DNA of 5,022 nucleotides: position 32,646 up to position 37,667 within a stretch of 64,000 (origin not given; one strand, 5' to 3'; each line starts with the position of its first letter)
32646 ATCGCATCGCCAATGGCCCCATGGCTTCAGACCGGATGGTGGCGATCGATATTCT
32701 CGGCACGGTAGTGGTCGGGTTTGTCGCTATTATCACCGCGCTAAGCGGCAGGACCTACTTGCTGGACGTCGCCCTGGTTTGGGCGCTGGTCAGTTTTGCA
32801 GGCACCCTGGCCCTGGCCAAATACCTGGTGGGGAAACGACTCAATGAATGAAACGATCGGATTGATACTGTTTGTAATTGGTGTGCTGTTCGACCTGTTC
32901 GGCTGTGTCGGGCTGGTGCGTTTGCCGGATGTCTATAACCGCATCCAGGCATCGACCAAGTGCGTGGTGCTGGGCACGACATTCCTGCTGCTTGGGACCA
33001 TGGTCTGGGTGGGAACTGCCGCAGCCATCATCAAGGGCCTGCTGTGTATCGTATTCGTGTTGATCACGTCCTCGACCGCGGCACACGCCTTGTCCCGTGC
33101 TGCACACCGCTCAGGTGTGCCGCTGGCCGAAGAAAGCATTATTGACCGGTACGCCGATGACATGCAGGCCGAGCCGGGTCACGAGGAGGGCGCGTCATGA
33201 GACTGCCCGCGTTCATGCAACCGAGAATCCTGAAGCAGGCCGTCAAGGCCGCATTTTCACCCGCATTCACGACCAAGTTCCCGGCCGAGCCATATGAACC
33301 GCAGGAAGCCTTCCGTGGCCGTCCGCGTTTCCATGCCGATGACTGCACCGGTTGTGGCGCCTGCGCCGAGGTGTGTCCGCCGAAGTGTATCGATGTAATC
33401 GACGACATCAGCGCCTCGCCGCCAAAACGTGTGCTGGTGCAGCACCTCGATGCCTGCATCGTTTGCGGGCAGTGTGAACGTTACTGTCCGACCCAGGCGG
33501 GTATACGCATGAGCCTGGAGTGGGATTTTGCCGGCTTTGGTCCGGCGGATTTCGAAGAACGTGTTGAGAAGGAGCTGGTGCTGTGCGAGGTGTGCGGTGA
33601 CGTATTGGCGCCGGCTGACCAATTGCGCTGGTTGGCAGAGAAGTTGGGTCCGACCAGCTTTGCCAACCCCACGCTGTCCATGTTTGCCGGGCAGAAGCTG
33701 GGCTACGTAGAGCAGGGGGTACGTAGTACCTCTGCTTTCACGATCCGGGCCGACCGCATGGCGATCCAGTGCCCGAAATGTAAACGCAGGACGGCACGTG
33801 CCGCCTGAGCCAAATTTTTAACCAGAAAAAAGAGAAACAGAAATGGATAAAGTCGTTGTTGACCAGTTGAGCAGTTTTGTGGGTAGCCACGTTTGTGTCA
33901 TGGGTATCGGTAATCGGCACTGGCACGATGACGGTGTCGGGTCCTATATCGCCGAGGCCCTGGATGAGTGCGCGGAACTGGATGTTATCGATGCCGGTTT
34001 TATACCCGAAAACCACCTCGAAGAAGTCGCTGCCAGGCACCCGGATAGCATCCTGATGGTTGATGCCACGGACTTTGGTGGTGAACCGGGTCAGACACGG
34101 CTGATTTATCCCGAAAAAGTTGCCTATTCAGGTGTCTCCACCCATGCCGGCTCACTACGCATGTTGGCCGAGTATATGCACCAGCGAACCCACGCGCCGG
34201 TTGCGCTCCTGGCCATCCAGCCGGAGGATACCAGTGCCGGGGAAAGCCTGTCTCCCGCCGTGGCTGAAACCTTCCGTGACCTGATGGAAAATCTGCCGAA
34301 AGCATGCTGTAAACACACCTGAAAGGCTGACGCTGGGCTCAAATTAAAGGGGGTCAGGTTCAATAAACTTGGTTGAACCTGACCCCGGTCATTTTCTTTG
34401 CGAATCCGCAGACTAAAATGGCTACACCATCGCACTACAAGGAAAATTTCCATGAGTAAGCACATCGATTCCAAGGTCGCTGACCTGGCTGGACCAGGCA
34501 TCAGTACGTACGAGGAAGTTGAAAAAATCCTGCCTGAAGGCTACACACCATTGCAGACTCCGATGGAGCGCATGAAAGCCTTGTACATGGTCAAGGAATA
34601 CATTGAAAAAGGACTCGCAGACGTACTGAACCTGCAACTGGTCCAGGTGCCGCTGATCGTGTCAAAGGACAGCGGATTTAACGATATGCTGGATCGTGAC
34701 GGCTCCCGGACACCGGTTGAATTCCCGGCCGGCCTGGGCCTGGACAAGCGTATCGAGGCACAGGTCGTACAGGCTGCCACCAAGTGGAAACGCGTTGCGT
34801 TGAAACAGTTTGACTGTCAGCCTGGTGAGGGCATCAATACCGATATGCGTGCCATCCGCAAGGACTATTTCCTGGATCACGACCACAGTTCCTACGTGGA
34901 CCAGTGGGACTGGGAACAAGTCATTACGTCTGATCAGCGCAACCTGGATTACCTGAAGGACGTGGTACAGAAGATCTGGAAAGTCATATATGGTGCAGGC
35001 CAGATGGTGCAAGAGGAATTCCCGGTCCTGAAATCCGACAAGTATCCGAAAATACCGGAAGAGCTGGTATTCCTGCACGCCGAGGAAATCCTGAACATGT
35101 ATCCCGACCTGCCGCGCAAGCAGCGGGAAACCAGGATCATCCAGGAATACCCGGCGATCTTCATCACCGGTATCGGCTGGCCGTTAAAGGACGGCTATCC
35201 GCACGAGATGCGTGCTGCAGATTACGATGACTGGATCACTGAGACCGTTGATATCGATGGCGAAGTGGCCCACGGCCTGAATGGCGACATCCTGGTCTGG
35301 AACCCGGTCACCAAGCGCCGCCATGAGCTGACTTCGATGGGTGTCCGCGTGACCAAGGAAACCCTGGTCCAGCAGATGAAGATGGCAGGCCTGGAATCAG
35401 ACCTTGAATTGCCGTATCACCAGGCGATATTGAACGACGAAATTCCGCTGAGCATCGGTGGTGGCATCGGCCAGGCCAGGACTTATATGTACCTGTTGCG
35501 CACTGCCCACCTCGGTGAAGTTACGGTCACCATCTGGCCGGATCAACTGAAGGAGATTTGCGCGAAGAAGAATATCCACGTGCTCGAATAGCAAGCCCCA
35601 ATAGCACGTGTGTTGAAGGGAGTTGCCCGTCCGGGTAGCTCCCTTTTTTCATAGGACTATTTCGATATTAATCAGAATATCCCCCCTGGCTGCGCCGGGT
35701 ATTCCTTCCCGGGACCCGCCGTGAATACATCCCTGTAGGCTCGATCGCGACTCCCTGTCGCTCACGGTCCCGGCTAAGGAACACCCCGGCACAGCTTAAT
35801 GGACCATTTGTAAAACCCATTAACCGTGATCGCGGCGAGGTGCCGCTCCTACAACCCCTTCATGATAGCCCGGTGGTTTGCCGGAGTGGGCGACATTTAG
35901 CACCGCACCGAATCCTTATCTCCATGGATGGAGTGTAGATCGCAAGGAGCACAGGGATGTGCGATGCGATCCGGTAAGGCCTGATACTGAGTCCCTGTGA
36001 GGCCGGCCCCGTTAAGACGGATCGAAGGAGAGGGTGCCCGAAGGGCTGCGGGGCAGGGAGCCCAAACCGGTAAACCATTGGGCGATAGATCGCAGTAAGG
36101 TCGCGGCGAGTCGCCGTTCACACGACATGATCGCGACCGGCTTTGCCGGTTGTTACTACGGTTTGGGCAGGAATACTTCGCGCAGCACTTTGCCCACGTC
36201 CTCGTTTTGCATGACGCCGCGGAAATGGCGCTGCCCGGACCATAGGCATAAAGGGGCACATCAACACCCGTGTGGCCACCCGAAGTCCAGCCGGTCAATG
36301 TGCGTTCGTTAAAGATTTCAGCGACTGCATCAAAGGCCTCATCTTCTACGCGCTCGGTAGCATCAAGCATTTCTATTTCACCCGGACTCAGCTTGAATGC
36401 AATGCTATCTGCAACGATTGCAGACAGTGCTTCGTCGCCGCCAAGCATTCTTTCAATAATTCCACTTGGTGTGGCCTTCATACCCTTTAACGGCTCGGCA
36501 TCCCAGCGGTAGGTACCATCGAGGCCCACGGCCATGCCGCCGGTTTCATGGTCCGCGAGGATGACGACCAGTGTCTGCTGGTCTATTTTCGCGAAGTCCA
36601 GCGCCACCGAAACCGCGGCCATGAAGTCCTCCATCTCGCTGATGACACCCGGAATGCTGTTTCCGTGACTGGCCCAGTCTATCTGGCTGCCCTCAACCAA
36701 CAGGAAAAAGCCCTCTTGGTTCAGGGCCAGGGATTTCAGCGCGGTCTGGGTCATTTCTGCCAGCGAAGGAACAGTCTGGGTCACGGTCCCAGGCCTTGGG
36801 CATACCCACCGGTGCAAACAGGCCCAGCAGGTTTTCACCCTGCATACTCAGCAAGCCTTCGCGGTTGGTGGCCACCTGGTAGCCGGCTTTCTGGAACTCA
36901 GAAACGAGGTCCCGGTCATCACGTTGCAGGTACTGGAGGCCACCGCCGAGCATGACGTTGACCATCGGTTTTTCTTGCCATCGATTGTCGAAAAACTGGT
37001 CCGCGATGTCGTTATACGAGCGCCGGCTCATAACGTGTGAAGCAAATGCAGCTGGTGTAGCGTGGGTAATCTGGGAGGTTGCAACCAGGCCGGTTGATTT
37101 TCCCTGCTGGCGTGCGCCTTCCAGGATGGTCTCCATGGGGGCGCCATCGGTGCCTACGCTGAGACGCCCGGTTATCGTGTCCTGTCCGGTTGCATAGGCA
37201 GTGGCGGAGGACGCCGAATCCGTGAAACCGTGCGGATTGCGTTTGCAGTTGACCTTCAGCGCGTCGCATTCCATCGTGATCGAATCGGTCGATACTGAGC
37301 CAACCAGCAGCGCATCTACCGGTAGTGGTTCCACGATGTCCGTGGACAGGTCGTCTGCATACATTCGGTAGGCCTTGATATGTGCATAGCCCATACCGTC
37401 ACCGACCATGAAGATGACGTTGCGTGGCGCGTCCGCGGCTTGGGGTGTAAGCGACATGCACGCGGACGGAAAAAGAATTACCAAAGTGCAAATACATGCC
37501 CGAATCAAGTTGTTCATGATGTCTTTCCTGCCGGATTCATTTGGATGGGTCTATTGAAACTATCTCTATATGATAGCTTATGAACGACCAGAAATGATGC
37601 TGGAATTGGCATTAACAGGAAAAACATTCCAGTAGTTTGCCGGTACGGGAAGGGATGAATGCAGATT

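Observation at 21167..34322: Chimeric operon: Mrp-embedded group-4 [NiFe]-hydrogenase headed by a group-3b-type HydB/HydG (AsrA/AsrB-like) NAD(P)H/FAD module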

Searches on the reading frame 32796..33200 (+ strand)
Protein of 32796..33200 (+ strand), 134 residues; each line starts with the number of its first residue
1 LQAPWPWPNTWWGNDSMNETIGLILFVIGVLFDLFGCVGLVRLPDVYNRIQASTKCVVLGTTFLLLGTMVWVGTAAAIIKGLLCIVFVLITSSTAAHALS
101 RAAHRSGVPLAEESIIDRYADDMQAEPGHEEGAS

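Call 4: search_protein_families(library=pfam, proteins=[window:32796-33200:+])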
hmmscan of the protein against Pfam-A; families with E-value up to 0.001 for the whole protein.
window:32796-33200:+ (134 aa): 1 family
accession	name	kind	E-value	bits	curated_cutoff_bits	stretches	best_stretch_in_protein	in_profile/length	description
PF03334.19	PhaG_MnhG_YufB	-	9.2e-23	80.7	23.4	1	25-104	1-80/80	Na+/H+ antiporter subunit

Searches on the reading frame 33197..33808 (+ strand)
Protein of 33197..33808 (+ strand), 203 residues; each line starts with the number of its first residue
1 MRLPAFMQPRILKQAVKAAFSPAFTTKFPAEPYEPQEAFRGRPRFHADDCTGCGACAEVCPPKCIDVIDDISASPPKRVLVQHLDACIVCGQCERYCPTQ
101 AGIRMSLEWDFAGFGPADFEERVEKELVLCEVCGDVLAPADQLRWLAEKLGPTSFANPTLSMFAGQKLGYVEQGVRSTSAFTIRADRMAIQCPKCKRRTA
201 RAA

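Call 4: search_protein_families(library=pfam, proteins=[window:33197-33808:+])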
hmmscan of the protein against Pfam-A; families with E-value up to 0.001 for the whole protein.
window:33197-33808:+ (203 aa): 12 families
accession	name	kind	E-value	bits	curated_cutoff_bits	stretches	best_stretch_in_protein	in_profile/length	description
PF12838.12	Fer4_7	-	1.1e-10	42.2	27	2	50-101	2-52/52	4Fe-4S dicluster domain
PF00037.32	Fer4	-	3.8e-10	39.6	21.1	2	45-65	3-23/24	4Fe-4S binding domain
PF13183.11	Fer4_8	-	9.2e-08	33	27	1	46-61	50-65/68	4Fe-4S dicluster domain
PF14697.11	Fer4_21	-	9.8e-08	32.5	35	1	46-105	4-59/59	4Fe-4S dicluster domain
PF13187.11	Fer4_9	-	5.2e-07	30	27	1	49-101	1-51/52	4Fe-4S dicluster domain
PF12797.12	Fer4_2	-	5.6e-07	29.6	24.5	1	42-61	2-21/22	4Fe-4S binding domain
PF13237.11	Fer4_10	-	4.8e-06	26.8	25.5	1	43-61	35-53/53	4Fe-4S dicluster domain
PF25160.1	LdpA_Fe-S-bd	-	2.6e-05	24.4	27.6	1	35-67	14-45/49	LdpA Fe-S cluster-binding domain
PF12837.12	Fer4_6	-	2.7e-05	24.3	25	1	85-101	7-23/24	4Fe-4S binding domain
PF13534.11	Fer4_17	-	3e-05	24.9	22.2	0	82-99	41-58/61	4Fe-4S dicluster domain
PF13484.11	Fer4_16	-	0.0002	22.5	30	0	50-66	2-18/66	4Fe-4S double cluster binding domain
PF12800.12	Fer4_4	-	0.00096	19.8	24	0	48-61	2-15/17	4Fe-4S binding domain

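Call 5: search_protein_families(library=ncbifam, proteins=[window:33197-33808:+], max_evalue=0.00001)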
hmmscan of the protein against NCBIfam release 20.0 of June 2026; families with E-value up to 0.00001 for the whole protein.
window:33197-33808:+ (203 aa): 27 families (the best 25 are shown)
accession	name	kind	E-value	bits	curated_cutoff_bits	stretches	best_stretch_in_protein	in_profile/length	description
NF009053.0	PRK12387.1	subfamily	1.1e-27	97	204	1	22-199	12-162/180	formate hydrogenlyase complex iron-sulfur subunit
NF006076.0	PRK08222.1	equivalog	5.9e-22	78.3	270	1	23-151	13-138/181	hydrogenase 4 subunit H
TIGR01971.1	NuoI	subfamily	2.2e-17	62.7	113.05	1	15-114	5-109/121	NADH-quinone oxidoreductase, chain I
NF006221.0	PRK08348.1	subfamily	4.3e-16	58.8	124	1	9-112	8-101/136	NADH-plastoquinone oxidoreductase subunit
NF004540.0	PRK05888.2-1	equivalog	2.2e-14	53.2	215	1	12-115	8-115/139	NADH-quinone oxidoreductase subunit NuoI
NF040612.1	F420_dehyd_FpoI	exception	7.5e-12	45.2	180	1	12-101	6-98/135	F420H2 dehydrogenase subunit FpoI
TIGR00403.1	ndhI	equivalog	1.2e-11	44.5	302.35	1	24-114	38-130/183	NAD(P)H-quinone oxidoreductase subunit I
NF004537.0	PRK05888.1-3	equivalog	4.7e-11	42.6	163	1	20-115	35-142/204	NADH-quinone oxidoreductase subunit NuoI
NF004545.0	PRK05888.3-1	equivalog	8.2e-11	41.8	229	1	14-105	32-125/154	NADH-quinone oxidoreductase subunit NuoI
NF042909.1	FMH_DH_FwdF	exception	1e-10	41.2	375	1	29-101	238-310/336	tungsten-dependent formylmethanofuran dehydrogenase subunit FwdF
NF004536.0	PRK05888.1-1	equivalog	7.8e-10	38.4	212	1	12-131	17-140/180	NADH-quinone oxidoreductase subunit NuoI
NF004541.0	PRK05888.2-2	equivalog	5.8e-09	36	217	1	15-101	27-110/168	NADH-quinone oxidoreductase subunit NuoI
NF040864.1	HgcB_ferredoxin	equivalog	1.2e-08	34.7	99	1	45-101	11-60/93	mercury methylation ferredoxin HgcB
NF004538.0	PRK05888.1-4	equivalog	1.8e-08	34.2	135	1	13-104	21-119/162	NADH-quinone oxidoreductase subunit NuoI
TIGR02912.1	sulfite_red_C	equivalog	9.7e-08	31.4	324.1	1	42-104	163-220/314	sulfite reductase subunit C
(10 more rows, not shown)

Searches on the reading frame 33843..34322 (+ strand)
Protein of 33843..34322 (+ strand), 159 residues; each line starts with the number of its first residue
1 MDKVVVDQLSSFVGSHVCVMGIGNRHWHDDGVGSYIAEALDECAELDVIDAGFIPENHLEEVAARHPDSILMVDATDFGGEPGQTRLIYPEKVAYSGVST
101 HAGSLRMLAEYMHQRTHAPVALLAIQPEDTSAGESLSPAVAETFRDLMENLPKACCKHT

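Call 4: search_protein_families(library=pfam, proteins=[window:33843-34322:+])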
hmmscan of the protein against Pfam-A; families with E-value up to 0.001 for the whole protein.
window:33843-34322:+ (159 aa): 1 family
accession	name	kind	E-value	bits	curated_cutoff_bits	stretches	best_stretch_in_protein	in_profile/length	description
PF01750.23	HycI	-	1.5e-14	54.4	23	1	36-150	7-126/130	Hydrogenase maturation protease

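Call 5: search_protein_families(library=ncbifam, proteins=[window:33843-34322:+], max_evalue=0.00001)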
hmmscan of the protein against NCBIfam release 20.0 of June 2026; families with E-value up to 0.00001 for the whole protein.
window:33843-34322:+ (159 aa): 5 families
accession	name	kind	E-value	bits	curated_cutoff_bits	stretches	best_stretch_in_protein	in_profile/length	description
TIGR00072.1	hydrog_prot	superfamily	3.3e-27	95.3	47.45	1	19-151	2-141/145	hydrogenase maturation protease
TIGR00142.1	hycI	equivalog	4.2e-25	88.2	119.1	1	18-151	2-138/146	hydrogenase maturation peptidase HycI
TIGR00140.1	hupD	subfamily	1.4e-10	41.3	151.8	1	17-150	1-142/151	HyaD/HybD family hydrogenase maturation endopeptidase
NF007616.0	PRK10264.1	equivalog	5.3e-09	36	261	1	16-137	5-135/195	hydrogenase 1 maturation protease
TIGR00130.1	frhD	equivalog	7.7e-09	35.8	134.95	1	16-134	4-127/153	coenzyme F420-reducing hydrogenase, FrhD protein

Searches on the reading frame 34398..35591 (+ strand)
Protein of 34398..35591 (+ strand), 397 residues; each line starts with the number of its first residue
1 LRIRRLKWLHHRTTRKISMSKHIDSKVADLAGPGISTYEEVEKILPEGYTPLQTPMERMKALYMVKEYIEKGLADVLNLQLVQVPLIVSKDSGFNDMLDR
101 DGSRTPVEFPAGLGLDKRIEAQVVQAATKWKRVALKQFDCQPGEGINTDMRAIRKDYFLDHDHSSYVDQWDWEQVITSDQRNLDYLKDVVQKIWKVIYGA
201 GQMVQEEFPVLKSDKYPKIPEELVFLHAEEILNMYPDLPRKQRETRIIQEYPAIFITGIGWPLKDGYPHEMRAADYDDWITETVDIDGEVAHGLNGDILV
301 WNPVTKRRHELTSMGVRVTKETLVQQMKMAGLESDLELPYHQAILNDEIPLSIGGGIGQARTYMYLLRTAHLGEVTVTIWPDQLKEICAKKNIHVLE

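Call 4: search_protein_families(library=pfam, proteins=[window:34398-35591:+])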
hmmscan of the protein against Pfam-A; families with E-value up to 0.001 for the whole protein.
window:34398-35591:+ (397 aa): 1 family
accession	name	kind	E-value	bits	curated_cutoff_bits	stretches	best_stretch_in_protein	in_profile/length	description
PF03590.20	AsnA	-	2.8e-80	269.8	27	1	60-306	2-227/228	Aspartate-ammonia ligase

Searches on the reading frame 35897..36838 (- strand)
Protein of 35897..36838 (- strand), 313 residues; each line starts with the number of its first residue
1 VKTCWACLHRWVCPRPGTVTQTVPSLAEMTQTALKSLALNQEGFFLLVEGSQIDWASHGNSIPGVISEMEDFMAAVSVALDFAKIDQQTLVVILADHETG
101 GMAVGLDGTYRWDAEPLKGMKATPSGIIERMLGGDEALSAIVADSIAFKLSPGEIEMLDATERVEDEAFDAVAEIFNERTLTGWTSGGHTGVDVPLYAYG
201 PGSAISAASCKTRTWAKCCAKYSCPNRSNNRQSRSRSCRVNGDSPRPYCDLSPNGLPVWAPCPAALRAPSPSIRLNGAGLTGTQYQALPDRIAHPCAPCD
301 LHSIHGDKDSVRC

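Call 31: search_protein_families(library=pfam, proteins=[window:35897-36838:-], max_evalue=0.00001)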
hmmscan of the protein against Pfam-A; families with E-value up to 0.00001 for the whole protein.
window:35897-36838:- (313 aa): 1 family
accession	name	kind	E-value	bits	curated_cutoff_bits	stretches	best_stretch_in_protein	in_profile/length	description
PF00245.25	Alk_phosphatase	-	3.8e-38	132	24.4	1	21-204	235-402/423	Alkaline phosphatase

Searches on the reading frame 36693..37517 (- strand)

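Call 31: search_protein_families(library=pfam, proteins=[window:36693-37517:-], max_evalue=0.00001)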
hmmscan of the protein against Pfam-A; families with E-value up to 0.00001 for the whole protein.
window:36693-37517:- (274 aa): 1 family
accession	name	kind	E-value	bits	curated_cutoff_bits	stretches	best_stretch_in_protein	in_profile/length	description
PF00245.25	Alk_phosphatase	-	1.8e-48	165.9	24.4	1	32-248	2-235/423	Alkaline phosphatase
